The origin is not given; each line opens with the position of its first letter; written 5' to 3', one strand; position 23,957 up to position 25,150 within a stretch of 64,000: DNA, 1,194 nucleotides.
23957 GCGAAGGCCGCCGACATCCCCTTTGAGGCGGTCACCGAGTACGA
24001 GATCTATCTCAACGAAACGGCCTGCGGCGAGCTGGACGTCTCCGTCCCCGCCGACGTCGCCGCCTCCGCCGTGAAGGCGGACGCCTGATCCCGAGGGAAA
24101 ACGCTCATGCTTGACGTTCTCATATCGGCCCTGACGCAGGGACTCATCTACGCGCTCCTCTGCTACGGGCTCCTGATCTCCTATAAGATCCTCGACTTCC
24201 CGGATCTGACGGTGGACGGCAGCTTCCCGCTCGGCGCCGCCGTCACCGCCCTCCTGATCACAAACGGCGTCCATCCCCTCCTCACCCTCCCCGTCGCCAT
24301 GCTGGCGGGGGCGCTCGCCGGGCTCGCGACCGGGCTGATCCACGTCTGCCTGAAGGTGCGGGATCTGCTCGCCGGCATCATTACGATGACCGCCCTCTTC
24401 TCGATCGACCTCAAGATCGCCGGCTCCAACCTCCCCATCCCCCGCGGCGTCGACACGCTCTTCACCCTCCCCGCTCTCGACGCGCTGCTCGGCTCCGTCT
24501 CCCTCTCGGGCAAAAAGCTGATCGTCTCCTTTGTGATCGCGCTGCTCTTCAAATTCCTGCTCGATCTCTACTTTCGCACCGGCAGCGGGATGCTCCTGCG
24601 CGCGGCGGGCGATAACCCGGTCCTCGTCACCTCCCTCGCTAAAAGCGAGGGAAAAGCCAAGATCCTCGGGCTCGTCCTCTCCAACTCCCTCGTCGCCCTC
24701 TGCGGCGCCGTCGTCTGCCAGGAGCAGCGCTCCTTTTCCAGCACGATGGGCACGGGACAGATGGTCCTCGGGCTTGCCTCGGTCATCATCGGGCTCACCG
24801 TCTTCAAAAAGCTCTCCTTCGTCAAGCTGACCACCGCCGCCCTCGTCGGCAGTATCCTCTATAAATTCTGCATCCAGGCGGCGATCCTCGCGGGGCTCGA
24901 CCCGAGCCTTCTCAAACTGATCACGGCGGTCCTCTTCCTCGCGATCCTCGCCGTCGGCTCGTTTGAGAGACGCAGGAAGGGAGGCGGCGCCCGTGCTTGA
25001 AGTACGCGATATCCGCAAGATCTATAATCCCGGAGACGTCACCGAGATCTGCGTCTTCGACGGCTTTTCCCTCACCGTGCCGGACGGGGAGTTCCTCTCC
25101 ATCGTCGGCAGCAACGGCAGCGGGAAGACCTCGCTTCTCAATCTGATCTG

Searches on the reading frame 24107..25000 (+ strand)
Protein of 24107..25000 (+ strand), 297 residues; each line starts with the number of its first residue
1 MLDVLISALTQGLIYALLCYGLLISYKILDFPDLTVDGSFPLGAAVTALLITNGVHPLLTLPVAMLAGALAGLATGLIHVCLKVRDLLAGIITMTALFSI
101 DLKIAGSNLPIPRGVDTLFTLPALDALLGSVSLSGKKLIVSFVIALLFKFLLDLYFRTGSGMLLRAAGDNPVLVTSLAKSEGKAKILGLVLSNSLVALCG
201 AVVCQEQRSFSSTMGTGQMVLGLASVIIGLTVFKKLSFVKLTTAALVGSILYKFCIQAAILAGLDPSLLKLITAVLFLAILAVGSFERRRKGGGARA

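Call 50: find_encoding_contigs(protein=window:24107-25000:+, flank=10000, max_places=1)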
Protein window:24107-25000:+ (297 aa): 6 contigs read that carry it; 1 place shown.
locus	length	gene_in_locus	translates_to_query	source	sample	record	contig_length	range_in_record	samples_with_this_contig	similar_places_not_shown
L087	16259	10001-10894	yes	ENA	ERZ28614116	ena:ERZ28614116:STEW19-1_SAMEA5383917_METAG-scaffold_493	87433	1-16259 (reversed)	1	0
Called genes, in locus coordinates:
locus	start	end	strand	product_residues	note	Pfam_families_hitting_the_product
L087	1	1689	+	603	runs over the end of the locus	PF01381:HTH_3 (faint), PF13560:HTH_31 (faint)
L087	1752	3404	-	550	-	PF16962:ABC_export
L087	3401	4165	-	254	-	PF00005:ABC_tran, PF13304:AAA_21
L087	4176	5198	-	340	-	PF17761:DUF1016_N, PF06250:YhcG_C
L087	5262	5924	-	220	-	PF01712:dNK (faint), PF02223:Thymidylate_kin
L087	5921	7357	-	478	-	PF01406:tRNA-synt_1e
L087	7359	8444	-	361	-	PF06426:SATase_N (weak), PF14602:Hexapep_2 (faint), PF00132:Hexapep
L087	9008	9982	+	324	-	PF04392:ABC_sub_bind, PF13407:Peripla_BP_4 (faint)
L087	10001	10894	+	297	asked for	PF02653:BPD_transp_2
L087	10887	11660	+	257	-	PF00005:ABC_tran, PF02463:SMC_N, PF13304:AAA_21 (faint)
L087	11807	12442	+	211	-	-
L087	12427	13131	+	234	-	PF00072:Response_reg, PF00486:Trans_reg_C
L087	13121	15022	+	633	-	PF00512:HisKA, PF02518:HATPase_c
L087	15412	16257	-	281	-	?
